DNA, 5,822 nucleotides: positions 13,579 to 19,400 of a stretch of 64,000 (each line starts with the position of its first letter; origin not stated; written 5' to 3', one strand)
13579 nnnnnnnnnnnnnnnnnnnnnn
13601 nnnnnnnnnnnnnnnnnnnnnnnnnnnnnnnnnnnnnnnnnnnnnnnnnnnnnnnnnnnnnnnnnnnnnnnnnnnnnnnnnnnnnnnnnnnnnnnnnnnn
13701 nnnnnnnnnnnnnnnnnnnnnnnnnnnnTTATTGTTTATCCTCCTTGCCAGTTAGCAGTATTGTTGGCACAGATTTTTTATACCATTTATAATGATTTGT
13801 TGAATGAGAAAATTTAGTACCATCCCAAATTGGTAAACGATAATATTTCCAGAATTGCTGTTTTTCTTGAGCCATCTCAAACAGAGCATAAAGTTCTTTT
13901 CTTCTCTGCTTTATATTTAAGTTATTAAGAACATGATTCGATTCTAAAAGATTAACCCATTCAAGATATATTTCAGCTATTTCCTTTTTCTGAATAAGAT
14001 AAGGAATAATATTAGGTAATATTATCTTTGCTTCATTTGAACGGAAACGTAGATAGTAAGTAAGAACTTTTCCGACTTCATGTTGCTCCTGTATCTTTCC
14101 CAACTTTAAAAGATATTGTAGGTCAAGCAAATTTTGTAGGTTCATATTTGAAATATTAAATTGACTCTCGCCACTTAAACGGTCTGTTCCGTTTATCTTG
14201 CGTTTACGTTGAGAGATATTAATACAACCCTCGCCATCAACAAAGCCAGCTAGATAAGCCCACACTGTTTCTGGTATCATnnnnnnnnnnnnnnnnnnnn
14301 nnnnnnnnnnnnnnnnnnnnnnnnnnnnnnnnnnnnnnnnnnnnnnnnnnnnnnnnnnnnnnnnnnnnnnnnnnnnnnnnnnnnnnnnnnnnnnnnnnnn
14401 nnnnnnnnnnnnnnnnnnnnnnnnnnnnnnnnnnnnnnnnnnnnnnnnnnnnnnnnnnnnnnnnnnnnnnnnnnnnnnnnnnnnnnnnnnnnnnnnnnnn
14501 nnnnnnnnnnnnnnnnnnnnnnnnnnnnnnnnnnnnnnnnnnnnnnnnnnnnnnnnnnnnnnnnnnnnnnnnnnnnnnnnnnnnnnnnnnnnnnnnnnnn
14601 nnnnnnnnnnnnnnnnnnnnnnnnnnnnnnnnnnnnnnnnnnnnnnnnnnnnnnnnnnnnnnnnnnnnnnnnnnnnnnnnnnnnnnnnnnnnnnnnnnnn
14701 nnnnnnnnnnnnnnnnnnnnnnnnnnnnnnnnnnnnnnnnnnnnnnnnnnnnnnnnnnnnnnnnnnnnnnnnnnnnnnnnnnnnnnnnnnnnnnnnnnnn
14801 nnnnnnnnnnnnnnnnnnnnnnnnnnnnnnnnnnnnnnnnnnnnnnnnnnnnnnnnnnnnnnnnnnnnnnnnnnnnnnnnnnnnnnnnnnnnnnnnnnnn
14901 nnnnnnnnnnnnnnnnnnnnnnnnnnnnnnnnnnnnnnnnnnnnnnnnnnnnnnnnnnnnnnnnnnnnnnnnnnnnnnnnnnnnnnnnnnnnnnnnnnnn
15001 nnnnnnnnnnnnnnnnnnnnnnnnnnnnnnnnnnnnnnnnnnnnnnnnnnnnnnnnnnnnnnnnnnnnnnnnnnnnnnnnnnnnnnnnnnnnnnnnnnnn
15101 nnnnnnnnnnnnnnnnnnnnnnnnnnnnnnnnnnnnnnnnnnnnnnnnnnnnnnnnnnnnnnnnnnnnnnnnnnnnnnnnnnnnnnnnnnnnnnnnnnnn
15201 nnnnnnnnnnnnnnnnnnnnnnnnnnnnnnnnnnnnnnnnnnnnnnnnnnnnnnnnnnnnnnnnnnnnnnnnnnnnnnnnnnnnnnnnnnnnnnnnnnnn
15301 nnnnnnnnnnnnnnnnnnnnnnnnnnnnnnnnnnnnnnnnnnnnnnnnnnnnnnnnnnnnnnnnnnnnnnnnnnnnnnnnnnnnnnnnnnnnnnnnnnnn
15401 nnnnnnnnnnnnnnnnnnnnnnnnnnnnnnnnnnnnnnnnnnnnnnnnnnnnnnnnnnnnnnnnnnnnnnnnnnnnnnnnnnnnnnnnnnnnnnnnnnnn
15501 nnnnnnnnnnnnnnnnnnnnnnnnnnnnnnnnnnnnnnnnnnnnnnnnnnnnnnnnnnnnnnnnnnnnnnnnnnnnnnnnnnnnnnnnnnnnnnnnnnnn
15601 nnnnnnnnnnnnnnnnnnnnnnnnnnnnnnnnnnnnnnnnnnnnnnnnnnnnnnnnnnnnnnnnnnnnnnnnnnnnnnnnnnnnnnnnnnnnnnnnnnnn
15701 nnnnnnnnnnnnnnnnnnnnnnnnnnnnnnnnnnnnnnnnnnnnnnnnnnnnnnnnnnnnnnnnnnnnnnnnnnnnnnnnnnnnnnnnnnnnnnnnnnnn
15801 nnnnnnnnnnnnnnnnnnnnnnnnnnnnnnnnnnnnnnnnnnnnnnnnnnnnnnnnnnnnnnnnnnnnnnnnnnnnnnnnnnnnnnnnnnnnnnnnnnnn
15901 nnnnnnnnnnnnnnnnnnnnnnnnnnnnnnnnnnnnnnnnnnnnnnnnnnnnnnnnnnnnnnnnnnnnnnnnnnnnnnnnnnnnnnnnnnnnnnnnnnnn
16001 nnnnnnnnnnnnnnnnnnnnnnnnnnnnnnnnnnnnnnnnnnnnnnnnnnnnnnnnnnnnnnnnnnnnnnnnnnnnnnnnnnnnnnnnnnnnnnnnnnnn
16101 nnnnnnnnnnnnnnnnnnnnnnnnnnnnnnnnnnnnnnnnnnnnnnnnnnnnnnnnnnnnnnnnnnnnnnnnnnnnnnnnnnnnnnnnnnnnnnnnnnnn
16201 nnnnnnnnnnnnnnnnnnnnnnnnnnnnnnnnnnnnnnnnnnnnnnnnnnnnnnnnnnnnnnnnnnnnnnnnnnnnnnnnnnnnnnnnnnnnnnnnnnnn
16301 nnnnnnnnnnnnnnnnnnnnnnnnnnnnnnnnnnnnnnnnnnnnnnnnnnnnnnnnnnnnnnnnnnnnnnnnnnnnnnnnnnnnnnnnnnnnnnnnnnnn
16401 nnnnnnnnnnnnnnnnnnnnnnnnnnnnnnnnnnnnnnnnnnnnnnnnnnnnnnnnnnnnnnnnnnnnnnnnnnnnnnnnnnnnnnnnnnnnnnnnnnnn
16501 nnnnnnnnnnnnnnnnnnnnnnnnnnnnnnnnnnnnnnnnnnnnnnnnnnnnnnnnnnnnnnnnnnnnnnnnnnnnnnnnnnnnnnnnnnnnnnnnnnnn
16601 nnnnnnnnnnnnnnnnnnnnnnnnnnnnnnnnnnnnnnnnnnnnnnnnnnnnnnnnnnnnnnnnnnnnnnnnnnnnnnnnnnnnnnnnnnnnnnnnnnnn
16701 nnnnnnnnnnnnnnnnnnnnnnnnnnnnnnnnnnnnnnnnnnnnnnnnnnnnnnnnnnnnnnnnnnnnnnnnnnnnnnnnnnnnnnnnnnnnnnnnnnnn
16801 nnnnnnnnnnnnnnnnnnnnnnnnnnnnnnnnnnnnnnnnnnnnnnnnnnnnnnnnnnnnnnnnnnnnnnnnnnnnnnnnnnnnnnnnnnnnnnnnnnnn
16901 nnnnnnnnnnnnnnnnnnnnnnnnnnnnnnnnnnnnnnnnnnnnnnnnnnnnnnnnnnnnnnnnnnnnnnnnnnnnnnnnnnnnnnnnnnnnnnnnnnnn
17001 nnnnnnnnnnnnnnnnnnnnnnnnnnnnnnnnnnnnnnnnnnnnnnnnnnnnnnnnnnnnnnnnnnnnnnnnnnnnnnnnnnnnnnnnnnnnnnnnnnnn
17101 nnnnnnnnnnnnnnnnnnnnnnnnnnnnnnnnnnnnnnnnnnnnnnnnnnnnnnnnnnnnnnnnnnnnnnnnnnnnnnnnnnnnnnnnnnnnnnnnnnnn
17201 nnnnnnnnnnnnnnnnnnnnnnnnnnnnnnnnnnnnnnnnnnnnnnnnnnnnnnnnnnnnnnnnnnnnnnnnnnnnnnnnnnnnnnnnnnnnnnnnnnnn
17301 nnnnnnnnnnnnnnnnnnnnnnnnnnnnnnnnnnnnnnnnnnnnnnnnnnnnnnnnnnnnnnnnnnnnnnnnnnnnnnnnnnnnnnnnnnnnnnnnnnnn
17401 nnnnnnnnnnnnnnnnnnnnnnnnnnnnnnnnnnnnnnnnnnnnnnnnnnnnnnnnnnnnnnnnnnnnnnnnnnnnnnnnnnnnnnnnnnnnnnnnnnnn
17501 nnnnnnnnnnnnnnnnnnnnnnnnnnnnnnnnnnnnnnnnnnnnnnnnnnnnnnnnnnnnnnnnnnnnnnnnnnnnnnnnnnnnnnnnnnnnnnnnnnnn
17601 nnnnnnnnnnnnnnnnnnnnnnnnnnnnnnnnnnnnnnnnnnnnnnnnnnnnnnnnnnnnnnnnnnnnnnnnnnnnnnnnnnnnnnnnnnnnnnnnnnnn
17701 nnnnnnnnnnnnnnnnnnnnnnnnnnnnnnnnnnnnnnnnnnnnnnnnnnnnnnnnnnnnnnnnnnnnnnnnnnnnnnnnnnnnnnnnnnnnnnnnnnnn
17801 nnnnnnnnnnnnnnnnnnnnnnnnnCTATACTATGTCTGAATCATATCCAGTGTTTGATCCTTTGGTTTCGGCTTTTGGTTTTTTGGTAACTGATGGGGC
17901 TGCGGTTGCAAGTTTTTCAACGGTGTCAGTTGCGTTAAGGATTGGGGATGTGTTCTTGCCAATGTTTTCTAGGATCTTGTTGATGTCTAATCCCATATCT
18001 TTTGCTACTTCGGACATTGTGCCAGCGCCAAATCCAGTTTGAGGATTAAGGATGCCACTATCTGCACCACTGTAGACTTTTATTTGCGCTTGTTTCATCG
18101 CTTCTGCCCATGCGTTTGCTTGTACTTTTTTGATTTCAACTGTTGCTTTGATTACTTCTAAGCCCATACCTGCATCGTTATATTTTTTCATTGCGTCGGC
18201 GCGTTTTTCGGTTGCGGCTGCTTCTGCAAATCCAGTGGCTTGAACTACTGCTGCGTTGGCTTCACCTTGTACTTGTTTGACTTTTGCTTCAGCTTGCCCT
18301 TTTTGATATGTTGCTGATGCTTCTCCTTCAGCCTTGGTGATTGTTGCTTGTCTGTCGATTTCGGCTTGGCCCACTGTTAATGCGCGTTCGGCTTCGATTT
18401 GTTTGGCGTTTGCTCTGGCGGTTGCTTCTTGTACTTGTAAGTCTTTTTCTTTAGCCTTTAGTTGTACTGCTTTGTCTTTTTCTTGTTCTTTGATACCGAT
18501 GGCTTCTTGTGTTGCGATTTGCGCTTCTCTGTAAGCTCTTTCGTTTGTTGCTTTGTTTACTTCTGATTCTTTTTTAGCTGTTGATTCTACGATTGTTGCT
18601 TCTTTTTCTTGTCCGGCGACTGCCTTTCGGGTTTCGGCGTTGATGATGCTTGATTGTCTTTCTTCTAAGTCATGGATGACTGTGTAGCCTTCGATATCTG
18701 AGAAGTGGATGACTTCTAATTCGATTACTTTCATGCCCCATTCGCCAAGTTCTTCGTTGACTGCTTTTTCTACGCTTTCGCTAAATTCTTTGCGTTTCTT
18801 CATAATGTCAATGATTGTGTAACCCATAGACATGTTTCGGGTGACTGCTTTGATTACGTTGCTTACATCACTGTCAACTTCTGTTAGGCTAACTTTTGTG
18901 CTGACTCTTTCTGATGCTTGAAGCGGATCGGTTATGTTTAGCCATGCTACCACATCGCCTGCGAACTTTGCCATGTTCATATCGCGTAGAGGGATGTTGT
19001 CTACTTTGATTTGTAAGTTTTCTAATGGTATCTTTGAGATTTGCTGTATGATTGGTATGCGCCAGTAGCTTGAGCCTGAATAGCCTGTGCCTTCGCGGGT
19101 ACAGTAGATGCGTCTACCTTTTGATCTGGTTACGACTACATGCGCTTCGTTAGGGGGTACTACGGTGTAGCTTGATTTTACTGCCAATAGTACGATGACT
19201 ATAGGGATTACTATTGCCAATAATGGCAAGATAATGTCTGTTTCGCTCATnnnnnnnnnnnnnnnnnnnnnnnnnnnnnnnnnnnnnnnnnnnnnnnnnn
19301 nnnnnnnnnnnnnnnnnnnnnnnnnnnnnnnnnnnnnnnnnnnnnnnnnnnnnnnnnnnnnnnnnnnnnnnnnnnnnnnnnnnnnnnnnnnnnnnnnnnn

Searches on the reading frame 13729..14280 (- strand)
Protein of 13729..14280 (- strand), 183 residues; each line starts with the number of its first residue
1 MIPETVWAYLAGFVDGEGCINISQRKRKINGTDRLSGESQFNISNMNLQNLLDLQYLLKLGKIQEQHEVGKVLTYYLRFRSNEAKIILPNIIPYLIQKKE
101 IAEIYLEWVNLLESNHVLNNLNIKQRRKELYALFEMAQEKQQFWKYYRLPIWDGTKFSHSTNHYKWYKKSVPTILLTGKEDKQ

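Call 21: search_protein_families(library=pfam, proteins=[window:13729-14280:-], max_evalue=0.01)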
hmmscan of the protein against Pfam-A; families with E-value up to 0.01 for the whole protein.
window:13729-14280:- (183 aa): 2 families
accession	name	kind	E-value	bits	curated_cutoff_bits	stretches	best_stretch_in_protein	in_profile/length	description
PF00961.24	LAGLIDADG_1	-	3.9e-10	41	23.1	1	10-101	1-93/102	LAGLIDADG endonuclease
PF14528.11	LAGLIDADG_3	-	5.6e-05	23.8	22.5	1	6-88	3-78/82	LAGLIDADG-like domain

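Call 71: search_solved_structures(query=window:13729-14280:-, max_evalue=1, show_alignments=1)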
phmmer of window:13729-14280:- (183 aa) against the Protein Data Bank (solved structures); distinct sequences matched with E-value up to 1: 46.
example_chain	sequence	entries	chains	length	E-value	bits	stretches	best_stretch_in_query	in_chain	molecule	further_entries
3fd2_A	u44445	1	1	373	4e-10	43.3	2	5-112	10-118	Site-specific DNA endonuclease I-MsoI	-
4yit_A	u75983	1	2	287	2.9e-06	30.7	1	9-124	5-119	Meganuclease I-AabMI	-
3mis_A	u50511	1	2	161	6.4e-05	26.3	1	5-112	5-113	Mso-8G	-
3mip_A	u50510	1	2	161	0.00019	24.8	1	5-112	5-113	Mso-8G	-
3ko2_A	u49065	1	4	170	0.00026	24.3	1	5-112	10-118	Site-specific DNA endonuclease I-MsoI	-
1m5x_A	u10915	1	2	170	0.00028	24.2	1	5-112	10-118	DNA endonuclease I-MsoI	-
2fld_A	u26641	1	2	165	0.00054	23.3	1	5-112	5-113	DNA ENDONUCLEASE I-MSOI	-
3mx9_A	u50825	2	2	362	0.00054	23.3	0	9-126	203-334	Protein scV3V2(G19S) | scV3V2(G19S)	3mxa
6uwj_A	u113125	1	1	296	0.00069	22.9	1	8-68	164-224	I-OnuI-e-Therm-hChr11v2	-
5a74_A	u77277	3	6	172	0.00096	22.5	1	6-112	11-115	DNA ENDONUCLEASE I-CVUI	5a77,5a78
5a72_A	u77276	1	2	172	0.00099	22.4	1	6-112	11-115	DNA ENDONUCLEASE I-CVUI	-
6uwk_A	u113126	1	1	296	0.0025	21.1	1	8-68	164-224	I-OnuI-e-Therm-hChr11v3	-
3e54_A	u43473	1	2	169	0.0047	20.2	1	8-148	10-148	RRNA intron-encoded endonuclease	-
6uw0_A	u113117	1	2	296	0.0075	19.6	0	8-52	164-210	I-OnuI-e-Therm-bCtxA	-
6uvw_A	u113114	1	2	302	0.01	19.1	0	8-67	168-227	I-OnuI-e-Therm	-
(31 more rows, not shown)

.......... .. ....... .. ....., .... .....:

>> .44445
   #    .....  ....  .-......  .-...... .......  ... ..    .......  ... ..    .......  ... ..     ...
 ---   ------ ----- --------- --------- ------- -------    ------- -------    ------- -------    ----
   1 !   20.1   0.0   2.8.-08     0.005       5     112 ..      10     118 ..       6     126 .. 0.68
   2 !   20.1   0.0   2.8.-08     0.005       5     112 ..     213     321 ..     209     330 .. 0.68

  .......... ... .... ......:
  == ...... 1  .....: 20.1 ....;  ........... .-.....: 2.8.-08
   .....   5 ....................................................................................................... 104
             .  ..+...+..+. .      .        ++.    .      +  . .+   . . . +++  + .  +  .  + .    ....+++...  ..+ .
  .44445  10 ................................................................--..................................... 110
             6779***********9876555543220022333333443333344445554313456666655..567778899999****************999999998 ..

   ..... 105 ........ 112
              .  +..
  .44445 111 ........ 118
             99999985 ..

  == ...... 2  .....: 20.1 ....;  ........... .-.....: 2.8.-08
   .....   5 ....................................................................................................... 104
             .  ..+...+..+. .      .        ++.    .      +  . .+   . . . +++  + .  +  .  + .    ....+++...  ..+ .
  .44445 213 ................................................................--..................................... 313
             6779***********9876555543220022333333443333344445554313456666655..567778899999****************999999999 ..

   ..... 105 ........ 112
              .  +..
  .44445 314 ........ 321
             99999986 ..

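Call 84: search_protein_families(library=padloc, proteins=[window:13729-14280:-], max_evalue=0.001)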
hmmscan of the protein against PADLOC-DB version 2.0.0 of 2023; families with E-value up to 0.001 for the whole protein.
window:13729-14280:- (183 aa): 2 families
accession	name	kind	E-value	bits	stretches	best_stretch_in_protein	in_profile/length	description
PDLC03684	HEase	-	1.9e-08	32.5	1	7-113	12-116/166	homing endonuclease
PDLC03699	HEase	-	0.00024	18.1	1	8-120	122-234/409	homing endonuclease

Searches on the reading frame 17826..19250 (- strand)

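Call 12: search_protein_families(library=pfam, proteins=[window:17826-19250:-], max_evalue=0.001)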
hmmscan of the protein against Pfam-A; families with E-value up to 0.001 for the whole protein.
window:17826-19250:- (474 aa): 1 family
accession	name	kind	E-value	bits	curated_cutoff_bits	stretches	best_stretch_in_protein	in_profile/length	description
PF01145.31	Band_7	-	1.6e-20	74.4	23.6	1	30-216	2-176/176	SPFH domain / Band 7 family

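Call 13: search_protein_families(library=phrogs, proteins=[window:17826-19250:-], max_evalue=0.00001)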
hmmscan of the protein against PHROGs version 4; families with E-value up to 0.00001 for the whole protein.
window:17826-19250:- (474 aa): 1 family
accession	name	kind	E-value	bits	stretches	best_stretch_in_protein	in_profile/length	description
phrog_200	-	other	2.4e-08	34.5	1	10-237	86-309/379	lipoprotein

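Call 84: search_protein_families(library=padloc, proteins=[window:17826-19250:-], max_evalue=0.001)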
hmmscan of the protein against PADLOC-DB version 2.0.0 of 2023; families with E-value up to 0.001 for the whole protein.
window:17826-19250:- (474 aa): 0 families
